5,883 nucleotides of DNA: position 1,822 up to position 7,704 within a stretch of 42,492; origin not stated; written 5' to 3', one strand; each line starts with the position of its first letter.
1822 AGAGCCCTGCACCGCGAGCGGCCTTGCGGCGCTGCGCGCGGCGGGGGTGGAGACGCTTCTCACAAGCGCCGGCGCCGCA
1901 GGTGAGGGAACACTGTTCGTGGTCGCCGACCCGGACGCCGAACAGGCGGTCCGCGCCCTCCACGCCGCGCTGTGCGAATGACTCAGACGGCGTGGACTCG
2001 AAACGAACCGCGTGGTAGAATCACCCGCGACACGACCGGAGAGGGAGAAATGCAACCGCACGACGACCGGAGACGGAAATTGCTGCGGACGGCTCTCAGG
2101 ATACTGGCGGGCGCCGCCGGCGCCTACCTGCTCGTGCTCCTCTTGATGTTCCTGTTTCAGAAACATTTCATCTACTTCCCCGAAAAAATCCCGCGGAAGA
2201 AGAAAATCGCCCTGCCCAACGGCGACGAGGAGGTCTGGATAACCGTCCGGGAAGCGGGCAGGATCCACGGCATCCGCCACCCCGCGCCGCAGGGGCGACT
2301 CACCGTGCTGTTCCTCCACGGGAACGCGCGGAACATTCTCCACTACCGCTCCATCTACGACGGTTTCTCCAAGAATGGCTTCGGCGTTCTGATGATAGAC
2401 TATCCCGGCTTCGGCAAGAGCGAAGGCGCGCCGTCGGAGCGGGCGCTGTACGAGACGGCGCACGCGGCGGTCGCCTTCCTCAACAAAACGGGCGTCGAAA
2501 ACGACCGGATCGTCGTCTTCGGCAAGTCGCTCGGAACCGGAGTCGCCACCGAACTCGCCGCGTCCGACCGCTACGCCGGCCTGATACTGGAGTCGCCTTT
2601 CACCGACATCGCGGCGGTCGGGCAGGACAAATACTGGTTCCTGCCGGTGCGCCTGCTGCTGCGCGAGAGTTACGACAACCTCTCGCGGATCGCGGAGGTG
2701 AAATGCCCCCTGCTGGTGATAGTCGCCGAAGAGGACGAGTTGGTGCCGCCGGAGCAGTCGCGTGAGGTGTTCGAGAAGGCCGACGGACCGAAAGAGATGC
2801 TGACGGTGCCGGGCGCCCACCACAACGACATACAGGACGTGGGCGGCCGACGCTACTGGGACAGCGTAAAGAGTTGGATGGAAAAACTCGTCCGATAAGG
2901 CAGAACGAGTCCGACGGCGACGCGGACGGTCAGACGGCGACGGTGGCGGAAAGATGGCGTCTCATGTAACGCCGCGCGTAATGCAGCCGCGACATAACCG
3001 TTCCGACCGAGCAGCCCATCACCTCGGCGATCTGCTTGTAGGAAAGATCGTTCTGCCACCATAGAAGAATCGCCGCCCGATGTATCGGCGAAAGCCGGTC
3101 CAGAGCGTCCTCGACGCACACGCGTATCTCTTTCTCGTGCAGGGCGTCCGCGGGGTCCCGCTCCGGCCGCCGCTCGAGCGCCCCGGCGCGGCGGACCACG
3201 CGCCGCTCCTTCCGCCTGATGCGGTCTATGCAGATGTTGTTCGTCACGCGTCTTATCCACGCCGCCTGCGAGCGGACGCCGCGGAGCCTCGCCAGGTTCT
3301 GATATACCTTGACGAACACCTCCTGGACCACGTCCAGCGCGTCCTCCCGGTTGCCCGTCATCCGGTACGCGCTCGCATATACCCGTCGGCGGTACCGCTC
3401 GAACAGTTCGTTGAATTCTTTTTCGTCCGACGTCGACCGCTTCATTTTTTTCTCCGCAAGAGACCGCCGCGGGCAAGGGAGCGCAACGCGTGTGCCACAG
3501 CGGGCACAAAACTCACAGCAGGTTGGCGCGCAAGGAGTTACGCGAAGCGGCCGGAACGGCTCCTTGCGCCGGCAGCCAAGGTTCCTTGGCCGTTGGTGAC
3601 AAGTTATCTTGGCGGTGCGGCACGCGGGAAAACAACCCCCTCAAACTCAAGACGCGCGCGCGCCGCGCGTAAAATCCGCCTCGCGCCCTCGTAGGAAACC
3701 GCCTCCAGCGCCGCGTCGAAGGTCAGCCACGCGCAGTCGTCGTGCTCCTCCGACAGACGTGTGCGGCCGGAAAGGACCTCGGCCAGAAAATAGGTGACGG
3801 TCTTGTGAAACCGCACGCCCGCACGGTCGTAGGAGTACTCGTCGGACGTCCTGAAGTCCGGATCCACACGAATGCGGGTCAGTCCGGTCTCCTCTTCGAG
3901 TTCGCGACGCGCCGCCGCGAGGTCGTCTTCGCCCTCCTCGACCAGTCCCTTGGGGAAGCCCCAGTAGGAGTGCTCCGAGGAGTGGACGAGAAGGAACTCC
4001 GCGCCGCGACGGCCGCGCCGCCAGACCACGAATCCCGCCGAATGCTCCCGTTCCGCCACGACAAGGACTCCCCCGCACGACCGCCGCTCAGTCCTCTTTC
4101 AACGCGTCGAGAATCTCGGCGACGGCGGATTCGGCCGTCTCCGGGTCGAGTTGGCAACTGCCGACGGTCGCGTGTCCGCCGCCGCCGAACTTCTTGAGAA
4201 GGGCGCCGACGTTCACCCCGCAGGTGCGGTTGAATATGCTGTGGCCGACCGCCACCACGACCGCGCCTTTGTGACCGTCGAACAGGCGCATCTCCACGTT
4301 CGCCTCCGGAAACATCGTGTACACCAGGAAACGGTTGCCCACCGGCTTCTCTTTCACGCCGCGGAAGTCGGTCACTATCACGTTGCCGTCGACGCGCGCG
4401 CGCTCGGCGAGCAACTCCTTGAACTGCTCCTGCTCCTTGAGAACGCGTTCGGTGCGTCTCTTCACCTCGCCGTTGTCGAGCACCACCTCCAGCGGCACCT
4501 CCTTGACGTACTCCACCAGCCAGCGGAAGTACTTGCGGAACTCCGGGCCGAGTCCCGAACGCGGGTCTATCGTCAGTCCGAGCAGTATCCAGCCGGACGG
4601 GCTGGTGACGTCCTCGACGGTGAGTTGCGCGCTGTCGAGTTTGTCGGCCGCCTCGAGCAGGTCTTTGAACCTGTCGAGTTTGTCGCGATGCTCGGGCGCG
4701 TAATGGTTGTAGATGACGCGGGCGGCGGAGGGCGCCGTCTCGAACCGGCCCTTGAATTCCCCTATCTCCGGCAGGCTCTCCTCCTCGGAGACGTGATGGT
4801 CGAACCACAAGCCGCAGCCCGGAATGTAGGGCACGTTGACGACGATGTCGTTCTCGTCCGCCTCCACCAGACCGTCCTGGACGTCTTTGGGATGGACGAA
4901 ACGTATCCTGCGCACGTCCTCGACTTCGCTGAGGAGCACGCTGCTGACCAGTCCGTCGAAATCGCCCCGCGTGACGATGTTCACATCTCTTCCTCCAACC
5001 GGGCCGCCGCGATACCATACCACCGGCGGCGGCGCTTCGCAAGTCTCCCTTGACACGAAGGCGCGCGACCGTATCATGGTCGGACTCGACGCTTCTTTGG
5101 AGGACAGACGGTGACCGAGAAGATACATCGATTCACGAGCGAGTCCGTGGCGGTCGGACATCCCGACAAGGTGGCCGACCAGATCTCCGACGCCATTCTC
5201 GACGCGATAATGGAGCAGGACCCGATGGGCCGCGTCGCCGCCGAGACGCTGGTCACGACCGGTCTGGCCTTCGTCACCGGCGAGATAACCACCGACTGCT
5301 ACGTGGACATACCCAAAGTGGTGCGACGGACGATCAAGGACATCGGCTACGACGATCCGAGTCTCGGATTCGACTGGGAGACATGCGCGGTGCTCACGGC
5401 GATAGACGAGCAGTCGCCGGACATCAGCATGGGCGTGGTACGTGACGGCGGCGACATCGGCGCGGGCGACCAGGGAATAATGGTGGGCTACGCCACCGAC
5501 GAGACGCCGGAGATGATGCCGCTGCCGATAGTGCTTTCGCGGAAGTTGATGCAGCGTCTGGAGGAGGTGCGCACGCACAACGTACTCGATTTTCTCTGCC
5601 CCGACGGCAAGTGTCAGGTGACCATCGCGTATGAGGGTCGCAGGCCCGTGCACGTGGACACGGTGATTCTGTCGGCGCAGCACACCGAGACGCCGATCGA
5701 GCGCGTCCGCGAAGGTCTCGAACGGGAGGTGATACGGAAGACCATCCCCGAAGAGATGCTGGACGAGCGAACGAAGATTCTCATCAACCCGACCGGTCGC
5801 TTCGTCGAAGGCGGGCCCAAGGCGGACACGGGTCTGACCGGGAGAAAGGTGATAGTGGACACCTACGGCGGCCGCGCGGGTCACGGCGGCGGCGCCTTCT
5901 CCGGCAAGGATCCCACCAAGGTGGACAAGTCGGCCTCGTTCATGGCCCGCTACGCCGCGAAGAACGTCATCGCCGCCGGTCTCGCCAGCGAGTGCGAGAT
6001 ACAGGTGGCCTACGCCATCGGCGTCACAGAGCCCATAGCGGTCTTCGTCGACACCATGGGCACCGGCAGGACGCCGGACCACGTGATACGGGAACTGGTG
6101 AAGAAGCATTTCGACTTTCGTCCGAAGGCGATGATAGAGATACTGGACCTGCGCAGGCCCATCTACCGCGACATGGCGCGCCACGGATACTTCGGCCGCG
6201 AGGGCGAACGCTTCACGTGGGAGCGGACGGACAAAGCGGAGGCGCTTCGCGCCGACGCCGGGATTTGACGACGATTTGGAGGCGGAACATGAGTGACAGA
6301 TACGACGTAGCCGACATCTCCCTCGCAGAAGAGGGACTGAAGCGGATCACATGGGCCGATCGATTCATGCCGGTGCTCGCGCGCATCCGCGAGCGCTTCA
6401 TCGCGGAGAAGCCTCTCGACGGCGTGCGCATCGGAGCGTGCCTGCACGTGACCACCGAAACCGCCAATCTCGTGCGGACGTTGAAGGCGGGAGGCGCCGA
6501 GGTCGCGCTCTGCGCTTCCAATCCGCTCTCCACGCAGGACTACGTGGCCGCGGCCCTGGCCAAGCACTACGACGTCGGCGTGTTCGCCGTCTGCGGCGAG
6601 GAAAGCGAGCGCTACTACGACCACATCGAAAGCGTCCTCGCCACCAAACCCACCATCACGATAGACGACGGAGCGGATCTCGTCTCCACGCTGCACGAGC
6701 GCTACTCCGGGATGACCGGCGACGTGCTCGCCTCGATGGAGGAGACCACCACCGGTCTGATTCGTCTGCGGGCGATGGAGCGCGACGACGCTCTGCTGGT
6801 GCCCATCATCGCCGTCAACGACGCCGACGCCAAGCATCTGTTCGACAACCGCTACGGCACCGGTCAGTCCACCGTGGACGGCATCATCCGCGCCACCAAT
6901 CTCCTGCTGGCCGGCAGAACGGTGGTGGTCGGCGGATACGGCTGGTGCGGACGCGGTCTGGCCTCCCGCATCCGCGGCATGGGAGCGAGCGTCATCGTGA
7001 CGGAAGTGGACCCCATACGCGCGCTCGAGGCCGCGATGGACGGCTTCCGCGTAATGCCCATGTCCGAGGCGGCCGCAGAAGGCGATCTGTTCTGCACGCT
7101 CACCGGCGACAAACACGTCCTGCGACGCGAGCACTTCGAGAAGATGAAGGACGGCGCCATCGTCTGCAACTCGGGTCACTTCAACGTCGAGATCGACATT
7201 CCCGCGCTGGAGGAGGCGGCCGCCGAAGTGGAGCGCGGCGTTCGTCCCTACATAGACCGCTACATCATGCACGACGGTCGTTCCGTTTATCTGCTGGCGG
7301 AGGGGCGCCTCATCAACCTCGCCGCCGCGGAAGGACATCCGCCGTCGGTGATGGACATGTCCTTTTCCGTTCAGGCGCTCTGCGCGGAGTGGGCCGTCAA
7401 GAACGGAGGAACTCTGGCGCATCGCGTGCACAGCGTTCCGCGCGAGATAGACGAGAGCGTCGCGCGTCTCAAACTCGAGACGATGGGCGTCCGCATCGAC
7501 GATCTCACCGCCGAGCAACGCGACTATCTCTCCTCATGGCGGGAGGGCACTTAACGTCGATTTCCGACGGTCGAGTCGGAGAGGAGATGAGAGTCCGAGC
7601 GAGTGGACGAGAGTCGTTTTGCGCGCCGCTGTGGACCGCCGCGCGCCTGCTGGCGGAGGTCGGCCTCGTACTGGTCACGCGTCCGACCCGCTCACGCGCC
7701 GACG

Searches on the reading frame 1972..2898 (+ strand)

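Call 8: search_protein_families(library=pfam, proteins=[window:1972-2898:+], max_evalue=0.001)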
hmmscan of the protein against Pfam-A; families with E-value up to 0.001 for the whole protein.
window:1972-2898:+ (308 aa): 10 families
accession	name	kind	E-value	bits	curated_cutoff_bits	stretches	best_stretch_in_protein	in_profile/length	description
PF12146.15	Hydrolase_4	-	1.5e-21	77.2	27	2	109-215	4-115/239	Serine aminopeptidase, S33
PF00561.26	Abhydrolase_1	-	4.9e-16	59.6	25.8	1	111-212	2-110/245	alpha/beta hydrolase fold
PF12697.13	Abhydrolase_6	-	2e-11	45.4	26.3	1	112-217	1-102/217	Alpha/beta hydrolase family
PF00326.27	Peptidase_S9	-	1.4e-09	38.2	22.6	1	163-305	49-208/213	Prolyl oligopeptidase family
PF02129.25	Peptidase_S15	-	1.9e-06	28.2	23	0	120-200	46-119/262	X-Pro dipeptidyl-peptidase (S15 family)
PF20434.5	BD-FAE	-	0.00022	21.2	26.8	0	239-269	184-214/215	BD-FAE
PF01738.24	DLH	-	0.00035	20.7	21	0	157-284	75-186/217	Dienelactone hydrolase family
PF20408.4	Abhydrolase_11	-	0.0004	20.6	27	0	112-258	5-141/193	Alpha/beta hydrolase domain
PF03959.19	FSH1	-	0.00041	20.5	21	0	234-284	150-200/211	Serine hydrolase (FSH1)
PF06342.18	DUF1057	-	0.00054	19.5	21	0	110-206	36-132/297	Alpha/beta hydrolase of unknown function (DUF1057)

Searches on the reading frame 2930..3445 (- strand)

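Call 8: search_protein_families(library=pfam, proteins=[window:2930-3445:-], max_evalue=0.001)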
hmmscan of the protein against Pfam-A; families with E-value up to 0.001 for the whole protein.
window:2930-3445:- (171 aa): 7 families
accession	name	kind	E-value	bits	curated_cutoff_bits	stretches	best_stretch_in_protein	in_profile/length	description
PF04542.20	Sigma70_r2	-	5.3e-18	65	24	1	14-82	1-71/71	Sigma-70 region 2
PF08281.18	Sigma70_r4_2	-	1.5e-13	50.6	25.7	1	109-159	2-52/54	Sigma-70, region 4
PF04545.22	Sigma70_r4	-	6.3e-11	42.1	24.1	1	114-162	1-49/50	Sigma-70, region 4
PF07638.17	Sigma70_ECF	-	2.8e-08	34.3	21.1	1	30-166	43-184/185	ECF sigma factor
PF13384.12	HTH_23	-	1.7e-05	24.9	24.6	1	122-154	6-38/50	Homeodomain-like domain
PF13936.12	HTH_38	-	7.3e-05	22.9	27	1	117-151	4-38/44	Helix-turn-helix domain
PF13518.12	HTH_28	-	7.8e-05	23.1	25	1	122-152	1-31/52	Helix-turn-helix domain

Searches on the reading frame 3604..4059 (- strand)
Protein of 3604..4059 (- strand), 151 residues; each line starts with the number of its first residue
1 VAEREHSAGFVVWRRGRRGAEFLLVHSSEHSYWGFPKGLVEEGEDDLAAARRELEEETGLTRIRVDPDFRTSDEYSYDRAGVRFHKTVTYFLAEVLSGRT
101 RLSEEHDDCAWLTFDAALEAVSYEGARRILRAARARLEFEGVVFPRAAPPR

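Call 97: search_protein_families(library=pfam, proteins=[window:3604-4059:-], max_evalue=0.001)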
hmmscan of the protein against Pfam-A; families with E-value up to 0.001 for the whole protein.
window:3604-4059:- (151 aa): 1 family
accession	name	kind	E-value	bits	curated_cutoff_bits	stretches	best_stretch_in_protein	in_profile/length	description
PF00293.34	NUDIX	-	4.4e-20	72.5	21.1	1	9-131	5-132/134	NUDIX domain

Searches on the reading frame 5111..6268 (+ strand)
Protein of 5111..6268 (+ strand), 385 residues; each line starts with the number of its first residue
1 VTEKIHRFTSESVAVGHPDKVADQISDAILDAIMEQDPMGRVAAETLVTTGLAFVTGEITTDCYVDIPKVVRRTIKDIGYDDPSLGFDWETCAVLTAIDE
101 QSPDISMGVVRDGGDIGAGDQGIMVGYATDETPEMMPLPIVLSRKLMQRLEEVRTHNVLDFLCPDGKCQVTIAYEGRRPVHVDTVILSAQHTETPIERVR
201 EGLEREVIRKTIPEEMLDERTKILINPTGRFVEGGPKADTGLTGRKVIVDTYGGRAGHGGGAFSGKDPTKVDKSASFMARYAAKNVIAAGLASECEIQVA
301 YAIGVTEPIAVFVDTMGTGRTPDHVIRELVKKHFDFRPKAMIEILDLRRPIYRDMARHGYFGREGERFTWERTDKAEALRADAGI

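Call 8: search_protein_families(library=pfam, proteins=[window:5111-6268:+], max_evalue=0.001)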
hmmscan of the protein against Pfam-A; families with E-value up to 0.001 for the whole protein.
window:5111-6268:+ (385 aa): 3 families
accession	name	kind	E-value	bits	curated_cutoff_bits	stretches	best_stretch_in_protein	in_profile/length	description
PF02773.21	S-AdoMet_synt_C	-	1.2e-61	207.1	25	1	234-372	2-138/138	S-adenosylmethionine synthetase, C-terminal domain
PF02772.21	S-AdoMet_synt_M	-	3.1e-43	147.2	29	1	116-231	2-120/120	S-adenosylmethionine synthetase, central domain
PF00438.25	S-AdoMet_synt_N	-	1.8e-42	144.3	33.1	1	7-103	3-99/99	S-adenosylmethionine synthetase, N-terminal domain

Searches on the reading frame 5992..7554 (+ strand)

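Call 97: search_protein_families(library=pfam, proteins=[window:5992-7554:+], max_evalue=0.001)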
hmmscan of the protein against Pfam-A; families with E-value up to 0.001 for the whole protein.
window:5992-7554:+ (520 aa): 4 families
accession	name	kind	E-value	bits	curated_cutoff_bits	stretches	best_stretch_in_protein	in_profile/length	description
PF05221.23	AdoHcyase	-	4e-58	197.4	25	2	104-238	2-140/299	S-adenosyl-L-homocysteine hydrolase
PF00670.27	AdoHcyase_NAD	-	1.6e-56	191.3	27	1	286-447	1-161/162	S-adenosyl-L-homocysteine hydrolase, NAD binding domain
PF02826.25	2-Hacid_dh_C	-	3.4e-09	36.8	25.1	1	305-399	33-131/178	D-isomer specific 2-hydroxyacid dehydrogenase, NAD binding domain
PF07991.19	KARI_N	-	7.4e-09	35.8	20.6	1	306-402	2-102/165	Acetohydroxy acid isomeroreductase, NADPH-binding domain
